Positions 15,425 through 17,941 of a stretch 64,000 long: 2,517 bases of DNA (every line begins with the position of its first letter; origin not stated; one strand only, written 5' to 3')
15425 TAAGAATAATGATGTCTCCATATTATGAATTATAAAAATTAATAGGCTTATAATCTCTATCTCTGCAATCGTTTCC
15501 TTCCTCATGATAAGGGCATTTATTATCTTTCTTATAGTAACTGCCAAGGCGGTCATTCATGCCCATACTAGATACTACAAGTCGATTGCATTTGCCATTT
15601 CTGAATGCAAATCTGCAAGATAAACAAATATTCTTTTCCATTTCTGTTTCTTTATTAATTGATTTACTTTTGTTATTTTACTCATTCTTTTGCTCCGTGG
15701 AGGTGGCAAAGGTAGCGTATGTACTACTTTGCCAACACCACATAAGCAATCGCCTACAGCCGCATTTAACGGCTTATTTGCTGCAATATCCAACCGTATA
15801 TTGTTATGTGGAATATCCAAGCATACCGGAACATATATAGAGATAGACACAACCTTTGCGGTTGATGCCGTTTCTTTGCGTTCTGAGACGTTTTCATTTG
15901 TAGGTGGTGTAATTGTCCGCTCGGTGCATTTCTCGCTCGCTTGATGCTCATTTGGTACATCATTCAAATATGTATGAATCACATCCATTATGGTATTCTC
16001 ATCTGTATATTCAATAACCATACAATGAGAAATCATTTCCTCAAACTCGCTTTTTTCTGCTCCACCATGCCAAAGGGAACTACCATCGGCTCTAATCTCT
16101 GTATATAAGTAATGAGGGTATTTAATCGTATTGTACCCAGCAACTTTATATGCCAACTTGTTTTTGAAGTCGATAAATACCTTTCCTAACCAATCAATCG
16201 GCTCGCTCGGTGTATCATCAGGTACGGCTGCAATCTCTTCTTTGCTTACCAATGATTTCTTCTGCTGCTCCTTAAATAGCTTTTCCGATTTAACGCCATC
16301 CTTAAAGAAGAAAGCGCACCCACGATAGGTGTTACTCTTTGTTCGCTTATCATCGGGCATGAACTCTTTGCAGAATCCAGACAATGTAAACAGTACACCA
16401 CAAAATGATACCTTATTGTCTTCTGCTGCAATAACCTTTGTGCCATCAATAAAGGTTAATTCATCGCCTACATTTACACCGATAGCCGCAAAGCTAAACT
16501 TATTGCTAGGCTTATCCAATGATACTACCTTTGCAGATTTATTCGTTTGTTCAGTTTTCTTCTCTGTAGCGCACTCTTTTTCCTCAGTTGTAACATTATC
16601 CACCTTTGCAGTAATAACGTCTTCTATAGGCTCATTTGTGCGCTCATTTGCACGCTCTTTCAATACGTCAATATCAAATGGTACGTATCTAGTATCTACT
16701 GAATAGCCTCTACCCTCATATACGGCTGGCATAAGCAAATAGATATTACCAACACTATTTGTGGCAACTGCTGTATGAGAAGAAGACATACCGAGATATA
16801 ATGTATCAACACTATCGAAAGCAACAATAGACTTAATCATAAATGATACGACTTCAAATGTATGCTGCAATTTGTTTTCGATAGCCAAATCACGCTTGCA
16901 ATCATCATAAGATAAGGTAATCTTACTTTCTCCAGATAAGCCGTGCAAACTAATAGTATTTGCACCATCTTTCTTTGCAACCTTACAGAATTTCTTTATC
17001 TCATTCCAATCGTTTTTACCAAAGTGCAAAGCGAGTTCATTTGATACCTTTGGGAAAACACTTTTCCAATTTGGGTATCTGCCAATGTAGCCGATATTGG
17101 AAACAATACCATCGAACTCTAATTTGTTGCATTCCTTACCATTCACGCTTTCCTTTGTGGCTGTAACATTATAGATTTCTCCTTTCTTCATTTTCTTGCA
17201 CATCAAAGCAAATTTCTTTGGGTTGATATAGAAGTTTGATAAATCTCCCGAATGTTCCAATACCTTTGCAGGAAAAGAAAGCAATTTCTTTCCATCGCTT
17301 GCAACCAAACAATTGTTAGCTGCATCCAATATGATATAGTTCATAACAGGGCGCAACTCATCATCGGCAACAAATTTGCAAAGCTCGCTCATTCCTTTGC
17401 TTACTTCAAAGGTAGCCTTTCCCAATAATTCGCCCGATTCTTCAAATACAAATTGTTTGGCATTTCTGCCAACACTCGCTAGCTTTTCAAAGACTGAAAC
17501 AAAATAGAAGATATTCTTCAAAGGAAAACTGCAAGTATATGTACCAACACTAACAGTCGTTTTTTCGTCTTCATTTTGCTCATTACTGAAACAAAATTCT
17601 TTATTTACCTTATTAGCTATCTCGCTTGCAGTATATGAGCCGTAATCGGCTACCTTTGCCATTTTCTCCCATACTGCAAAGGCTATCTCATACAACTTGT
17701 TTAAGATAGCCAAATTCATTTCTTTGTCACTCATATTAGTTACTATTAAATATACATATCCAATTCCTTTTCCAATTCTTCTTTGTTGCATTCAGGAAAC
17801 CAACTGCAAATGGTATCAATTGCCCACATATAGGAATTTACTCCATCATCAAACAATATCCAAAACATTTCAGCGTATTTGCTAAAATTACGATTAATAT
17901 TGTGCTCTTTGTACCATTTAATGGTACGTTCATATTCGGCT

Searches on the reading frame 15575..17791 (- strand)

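Call 11: search_protein_families(library=pfam, proteins=[window:15575-17791:-], max_evalue=0.01)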
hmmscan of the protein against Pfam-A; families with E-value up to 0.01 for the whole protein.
window:15575-17791:- (738 aa): 0 families

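Call 12: search_protein_families(library=phrogs, proteins=[window:15575-17791:-], max_evalue=0.01)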
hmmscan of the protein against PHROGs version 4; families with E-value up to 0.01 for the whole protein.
window:15575-17791:- (738 aa): 1 family
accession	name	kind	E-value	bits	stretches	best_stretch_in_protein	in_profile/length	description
phrog_3007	-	DNA, RNA and nucleotide metabolism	2.6e-08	34.8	1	140-277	16-148/190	RusA-like Holliday junction resolvase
